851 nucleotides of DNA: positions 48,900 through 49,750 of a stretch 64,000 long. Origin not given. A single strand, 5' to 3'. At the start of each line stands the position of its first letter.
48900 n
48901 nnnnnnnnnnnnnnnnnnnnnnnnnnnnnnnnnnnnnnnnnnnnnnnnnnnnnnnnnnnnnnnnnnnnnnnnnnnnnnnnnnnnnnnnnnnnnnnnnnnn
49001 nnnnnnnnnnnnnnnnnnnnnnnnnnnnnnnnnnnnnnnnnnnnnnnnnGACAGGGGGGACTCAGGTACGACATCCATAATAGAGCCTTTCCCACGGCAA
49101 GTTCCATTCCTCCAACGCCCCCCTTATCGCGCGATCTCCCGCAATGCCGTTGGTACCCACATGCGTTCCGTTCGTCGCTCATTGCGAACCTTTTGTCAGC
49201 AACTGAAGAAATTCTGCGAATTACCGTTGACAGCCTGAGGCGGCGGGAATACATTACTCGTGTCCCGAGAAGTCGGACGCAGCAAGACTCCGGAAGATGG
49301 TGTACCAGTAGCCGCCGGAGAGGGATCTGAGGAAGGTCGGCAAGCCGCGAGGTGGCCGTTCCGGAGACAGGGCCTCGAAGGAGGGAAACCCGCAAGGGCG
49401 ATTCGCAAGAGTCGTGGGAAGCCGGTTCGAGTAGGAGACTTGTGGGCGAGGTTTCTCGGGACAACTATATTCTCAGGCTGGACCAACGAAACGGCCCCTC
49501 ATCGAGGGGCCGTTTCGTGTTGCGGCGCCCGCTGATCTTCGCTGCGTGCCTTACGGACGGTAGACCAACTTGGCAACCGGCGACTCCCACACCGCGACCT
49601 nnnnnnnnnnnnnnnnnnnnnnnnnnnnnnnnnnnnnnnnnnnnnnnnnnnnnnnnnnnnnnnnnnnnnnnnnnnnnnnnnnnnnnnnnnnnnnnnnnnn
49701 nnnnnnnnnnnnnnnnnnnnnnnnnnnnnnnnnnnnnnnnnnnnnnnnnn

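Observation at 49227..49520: Stand-alone structured RNA candidate with its own strong promoter and terminator; class unknown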

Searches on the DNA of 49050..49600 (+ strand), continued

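Call 46: search_with_rna_model(model_id=R1, sources=[window, L082, L085, L086, L087, L090, L091, L094, L096, L097, L100, L101, L104, L105, L106, L107, L109, L110, L112, L113, L116, L118, L119, L120, L124, L125, L129, L130, L131, L133, L135, L136, L137, L139, L141, L142, L146, L147, L149, L151, L152, L155, L156, L157, L158, L159, L161, L162, L166, L167, L169, L170, L174, L176, L179, L180, L181, L182, L183, L184, L185, L186, L187, L193, L194, L195, L196, L197, L198, L018, L021, L030, L044, L058, L063, L036, L069, L019, L066, L051, L067, L010, L035, L040, L022, L039, L003, L007, L012, L016, L042, L052, L026, L028, L048, L033, L054, L043], max_evalue=1e-25, make_alignment=true)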
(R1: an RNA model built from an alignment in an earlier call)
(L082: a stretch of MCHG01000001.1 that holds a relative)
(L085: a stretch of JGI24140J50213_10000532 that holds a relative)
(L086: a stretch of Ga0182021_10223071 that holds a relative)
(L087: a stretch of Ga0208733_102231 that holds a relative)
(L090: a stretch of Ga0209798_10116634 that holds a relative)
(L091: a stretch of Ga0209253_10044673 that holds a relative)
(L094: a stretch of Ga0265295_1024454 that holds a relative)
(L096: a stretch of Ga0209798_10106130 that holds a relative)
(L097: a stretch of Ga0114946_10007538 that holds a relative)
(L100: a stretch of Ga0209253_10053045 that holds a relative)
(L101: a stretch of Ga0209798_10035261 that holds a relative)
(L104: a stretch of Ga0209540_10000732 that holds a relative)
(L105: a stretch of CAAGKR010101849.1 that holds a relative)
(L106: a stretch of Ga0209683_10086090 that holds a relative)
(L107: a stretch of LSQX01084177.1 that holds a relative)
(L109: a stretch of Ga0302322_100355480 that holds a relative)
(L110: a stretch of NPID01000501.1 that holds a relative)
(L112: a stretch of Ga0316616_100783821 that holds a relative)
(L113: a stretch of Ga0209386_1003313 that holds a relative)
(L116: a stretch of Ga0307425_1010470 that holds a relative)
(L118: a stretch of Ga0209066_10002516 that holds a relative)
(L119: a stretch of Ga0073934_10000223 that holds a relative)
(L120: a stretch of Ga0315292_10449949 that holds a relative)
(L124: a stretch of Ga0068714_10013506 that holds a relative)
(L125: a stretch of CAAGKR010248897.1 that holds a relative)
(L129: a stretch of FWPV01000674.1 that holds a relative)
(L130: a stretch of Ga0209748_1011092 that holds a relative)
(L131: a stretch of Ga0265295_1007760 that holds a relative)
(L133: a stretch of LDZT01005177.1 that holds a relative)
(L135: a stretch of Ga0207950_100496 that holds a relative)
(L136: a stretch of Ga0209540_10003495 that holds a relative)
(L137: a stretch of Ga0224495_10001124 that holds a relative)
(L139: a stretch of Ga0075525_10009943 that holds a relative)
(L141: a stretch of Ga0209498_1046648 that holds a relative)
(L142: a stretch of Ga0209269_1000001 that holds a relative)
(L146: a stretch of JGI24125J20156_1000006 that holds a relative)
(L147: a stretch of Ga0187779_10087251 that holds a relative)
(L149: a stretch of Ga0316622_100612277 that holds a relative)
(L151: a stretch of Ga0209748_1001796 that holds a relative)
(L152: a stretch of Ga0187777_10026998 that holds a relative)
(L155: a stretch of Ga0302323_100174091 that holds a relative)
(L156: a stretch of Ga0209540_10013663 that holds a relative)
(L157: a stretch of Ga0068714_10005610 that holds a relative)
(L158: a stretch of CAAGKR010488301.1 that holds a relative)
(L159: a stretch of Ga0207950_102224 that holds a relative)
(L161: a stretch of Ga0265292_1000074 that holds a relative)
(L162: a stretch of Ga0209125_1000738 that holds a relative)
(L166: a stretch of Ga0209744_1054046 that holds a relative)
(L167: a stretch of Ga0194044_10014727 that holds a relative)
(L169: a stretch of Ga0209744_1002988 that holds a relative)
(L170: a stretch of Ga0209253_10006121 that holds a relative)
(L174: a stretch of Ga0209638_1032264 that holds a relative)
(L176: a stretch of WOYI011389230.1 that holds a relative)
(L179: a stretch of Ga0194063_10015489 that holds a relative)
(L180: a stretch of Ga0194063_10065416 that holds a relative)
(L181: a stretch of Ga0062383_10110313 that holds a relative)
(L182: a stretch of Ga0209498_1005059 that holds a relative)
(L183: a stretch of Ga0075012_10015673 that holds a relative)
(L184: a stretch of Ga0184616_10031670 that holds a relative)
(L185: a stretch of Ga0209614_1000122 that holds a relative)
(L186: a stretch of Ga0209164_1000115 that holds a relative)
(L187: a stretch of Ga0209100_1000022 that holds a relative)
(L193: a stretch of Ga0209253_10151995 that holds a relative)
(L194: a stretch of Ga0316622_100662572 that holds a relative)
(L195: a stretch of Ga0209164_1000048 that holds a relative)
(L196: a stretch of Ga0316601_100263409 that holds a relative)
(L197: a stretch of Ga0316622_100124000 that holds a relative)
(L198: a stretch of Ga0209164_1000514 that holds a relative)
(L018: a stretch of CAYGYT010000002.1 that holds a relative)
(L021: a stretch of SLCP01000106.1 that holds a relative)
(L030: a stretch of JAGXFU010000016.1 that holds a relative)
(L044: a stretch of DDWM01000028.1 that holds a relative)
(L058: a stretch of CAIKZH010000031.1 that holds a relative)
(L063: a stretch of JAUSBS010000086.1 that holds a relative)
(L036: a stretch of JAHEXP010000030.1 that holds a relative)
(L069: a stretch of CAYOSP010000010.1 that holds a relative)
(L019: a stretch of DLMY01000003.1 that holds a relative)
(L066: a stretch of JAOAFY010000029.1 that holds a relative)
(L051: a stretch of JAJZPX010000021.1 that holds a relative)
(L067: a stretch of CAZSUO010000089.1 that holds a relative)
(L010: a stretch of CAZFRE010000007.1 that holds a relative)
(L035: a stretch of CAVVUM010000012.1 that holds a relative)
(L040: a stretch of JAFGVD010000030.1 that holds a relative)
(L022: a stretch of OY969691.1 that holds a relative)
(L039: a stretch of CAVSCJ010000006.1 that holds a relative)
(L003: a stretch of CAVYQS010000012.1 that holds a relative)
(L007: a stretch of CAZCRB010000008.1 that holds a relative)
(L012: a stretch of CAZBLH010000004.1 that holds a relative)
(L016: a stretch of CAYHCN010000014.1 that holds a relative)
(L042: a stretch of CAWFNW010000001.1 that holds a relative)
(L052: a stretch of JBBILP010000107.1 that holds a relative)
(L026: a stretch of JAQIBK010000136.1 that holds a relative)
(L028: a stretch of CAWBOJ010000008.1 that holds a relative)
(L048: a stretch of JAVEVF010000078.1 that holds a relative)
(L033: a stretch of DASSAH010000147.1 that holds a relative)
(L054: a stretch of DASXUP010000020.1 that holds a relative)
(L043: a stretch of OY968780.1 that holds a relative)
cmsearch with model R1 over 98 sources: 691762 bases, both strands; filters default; matches with E-value up to 1e-25: 109.
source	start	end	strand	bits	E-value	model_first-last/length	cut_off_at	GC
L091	2616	2798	+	178.9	6.4e-45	1-184/184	no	0.62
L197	540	722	-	177.7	1.3e-44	1-184/184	no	0.65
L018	3577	3760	-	177.3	1.7e-44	1-184/184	no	0.61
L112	482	665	-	176.5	2.7e-44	1-184/184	no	0.61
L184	485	668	-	175.6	4.8e-44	1-184/184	no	0.61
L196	64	246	+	175.5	4.8e-44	1-184/184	no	0.6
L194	237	419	+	174.8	7.7e-44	1-184/184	no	0.64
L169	5477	5660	+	174.4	9.8e-44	1-184/184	no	0.59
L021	3576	3757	-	173.7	1.4e-43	1-184/184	no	0.64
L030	3568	3748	-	173.2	2e-43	1-184/184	no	0.57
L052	2084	2267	-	171.3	6.1e-43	1-184/184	no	0.6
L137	9205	9385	+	170.1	1.3e-42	1-184/184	no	0.62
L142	3381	3563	-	169.8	1.6e-42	1-184/184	no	0.6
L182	5589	5770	-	168.4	3.7e-42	1-184/184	no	0.64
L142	2784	2965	-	168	4.7e-42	1-184/184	no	0.59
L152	2998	3183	+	165.5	2e-41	1-184/184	no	0.65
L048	1739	1919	-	165.3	2.3e-41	1-184/184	no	0.64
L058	4793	4978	+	164.1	4.7e-41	1-184/184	no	0.65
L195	5709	5891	-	163.8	5.7e-41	1-184/184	no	0.63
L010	3584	3770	-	163.3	7.9e-41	1-184/184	no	0.61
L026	3574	3755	-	163.2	8.3e-41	1-184/184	no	0.58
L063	3567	3750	-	163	9.3e-41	1-184/184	no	0.6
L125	1385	1571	-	162.4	1.3e-40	1-184/184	no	0.63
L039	4812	4998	+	162.4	1.4e-40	1-184/184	no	0.6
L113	1813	1994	+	161.8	2e-40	1-184/184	no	0.65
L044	3546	3729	-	161.6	2.1e-40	1-184/184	no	0.57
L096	835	1018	-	160.9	3.2e-40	1-184/184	no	0.6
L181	18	201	+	160.9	3.2e-40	1-184/184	no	0.6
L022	4844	5030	+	160.5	4.1e-40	1-184/184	no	0.63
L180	1267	1452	-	160.5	4.3e-40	1-184/184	no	0.61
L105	1264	1450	+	160.3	4.7e-40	1-184/184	no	0.61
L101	599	782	+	160.3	4.8e-40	1-184/184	no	0.59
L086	599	782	+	160.2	5e-40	1-184/184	no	0.62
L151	9947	10132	-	159.8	6.3e-40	1-184/184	no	0.62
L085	9165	9352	-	159.6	7.4e-40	1-184/184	no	0.62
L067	3525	3706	-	159.5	7.5e-40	1-184/184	no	0.63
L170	7873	8054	+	159.4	8.1e-40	1-184/184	no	0.64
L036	4833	5019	+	159.4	8.2e-40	1-184/184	no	0.6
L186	6495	6676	+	159.2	9.1e-40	1-184/184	no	0.64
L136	3827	4013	-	158.5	1.4e-39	1-184/184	no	0.63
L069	3690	3871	-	158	1.8e-39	1-184/184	no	0.61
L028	3567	3747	-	158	1.9e-39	1-184/184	no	0.6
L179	3645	3832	+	157.9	2e-39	1-184/184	no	0.6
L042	3575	3757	-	157.8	2.1e-39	1-184/184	no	0.62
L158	1163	1350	-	157.5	2.5e-39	1-184/184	no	0.61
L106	923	1106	-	157.5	2.5e-39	1-184/184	no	0.6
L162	2112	2298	+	157.2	3.1e-39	1-184/184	no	0.6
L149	977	1158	-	157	3.4e-39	1-184/184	no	0.64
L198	13588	13767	+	156.6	4.4e-39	1-184/184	no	0.59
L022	3534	3718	-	156.3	5.2e-39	1-184/184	no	0.61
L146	5741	5922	-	155.8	7.1e-39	1-184/184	no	0.62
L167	1308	1495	-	155.7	7.7e-39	1-184/184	no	0.61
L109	44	230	+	155.5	8.6e-39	1-184/184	no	0.61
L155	555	741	-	155.5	8.6e-39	1-184/184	no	0.61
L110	5595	5776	+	155.4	9e-39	1-184/184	no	0.65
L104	516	702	-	154.8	1.3e-38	1-184/184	no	0.62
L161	10770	10955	+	154.3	1.7e-38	1-184/184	no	0.67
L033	135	315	-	154.2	1.9e-38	1-184/184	no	0.65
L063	6115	6300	+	154.1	1.9e-38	1-184/184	no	0.6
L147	347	533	+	153.7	2.5e-38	1-184/184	no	0.61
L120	890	1077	-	153.3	3.1e-38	1-184/184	no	0.61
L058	3566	3750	-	153.2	3.5e-38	1-184/184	no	0.62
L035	3598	3783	-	152.3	5.9e-38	1-184/184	no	0.59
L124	4974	5153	+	152.2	6.2e-38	1-184/184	no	0.59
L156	1749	1936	+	152.1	6.7e-38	1-184/184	no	0.62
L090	807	992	-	152.1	6.8e-38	1-184/184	no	0.6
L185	1034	1215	-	151.9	7.6e-38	1-184/184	no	0.63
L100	360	546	+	151.8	7.9e-38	1-184/184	no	0.64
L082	3388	3571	-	150.8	1.5e-37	1-184/184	no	0.58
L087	1133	1313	+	150.7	1.6e-37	1-184/184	no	0.62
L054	3734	3919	+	149.8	2.7e-37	1-184/184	no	0.6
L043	4831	5016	+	149.5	3.2e-37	1-184/184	no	0.56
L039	3521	3707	-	149.3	3.7e-37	1-184/184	no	0.6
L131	6095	6276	+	148.6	5.4e-37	1-184/184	no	0.61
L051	3735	3919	+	148.3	6.6e-37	1-184/184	no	0.58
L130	2680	2866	-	148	8e-37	1-184/184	no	0.57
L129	667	848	+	147.5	1.1e-36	1-184/184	no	0.68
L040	3559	3739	-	147.3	1.2e-36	1-184/184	no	0.56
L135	1508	1687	-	146.9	1.5e-36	1-184/184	no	0.61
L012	3585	3773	-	146.4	2.1e-36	1-184/184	no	0.6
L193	485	699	+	144.8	5.4e-36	1-184/184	no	0.63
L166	641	827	+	144.6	6e-36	1-184/184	no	0.56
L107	1891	2071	+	144.5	6.4e-36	1-184/184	no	0.61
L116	708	897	+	143.5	1.2e-35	1-184/184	no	0.64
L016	3539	3726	-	143.1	1.5e-35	1-184/184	no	0.65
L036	3643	3830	+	142.8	1.8e-35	1-184/184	no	0.6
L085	10317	10503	-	142.6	2e-35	1-184/184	no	0.6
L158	2330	2516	-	142.6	2.1e-35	1-184/184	no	0.62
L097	3526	3709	+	142.4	2.3e-35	1-184/184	no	0.63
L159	1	180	+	142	2.9e-35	2-184/184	5'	0.62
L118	391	572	+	141.1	5.3e-35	1-184/184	no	0.6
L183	4589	4770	+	141.1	5.3e-35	1-184/184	no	0.6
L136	5115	5302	+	140.4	7.8e-35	1-184/184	no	0.57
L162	892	1079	-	140.3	8.5e-35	1-184/184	no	0.58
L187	1671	1858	+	139.8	1.1e-34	1-184/184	no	0.6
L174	1782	1968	-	138.8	2.1e-34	1-184/184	no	0.62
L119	2666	2879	-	138.4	2.6e-34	1-184/184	no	0.62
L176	7188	7366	+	138.3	2.8e-34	1-184/184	no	0.63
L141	627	811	+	138.2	2.9e-34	1-184/184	no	0.6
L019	3547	3727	-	137.2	5.3e-34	1-184/184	no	0.61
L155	1699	1885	-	136.7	7.3e-34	1-184/184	no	0.59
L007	3575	3786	-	136.4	8.7e-34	1-184/184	no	0.6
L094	820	1000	+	135.2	1.8e-33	1-184/184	no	0.59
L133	9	189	+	134.7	2.5e-33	1-184/184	no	0.59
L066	3612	3785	-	129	7.6e-32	1-184/184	no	0.66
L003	3571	3784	-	128.4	1.1e-31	1-184/184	no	0.64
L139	1456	1632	-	126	4.6e-31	1-184/184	no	0.62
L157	3057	3234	+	125.3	7.2e-31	1-184/184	no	0.57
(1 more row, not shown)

Alignment A5: 109 matches aligned to the model, 245 columns, each read 5' to 3' on its own strand. Consensus structure (alignment columns), stored with it:
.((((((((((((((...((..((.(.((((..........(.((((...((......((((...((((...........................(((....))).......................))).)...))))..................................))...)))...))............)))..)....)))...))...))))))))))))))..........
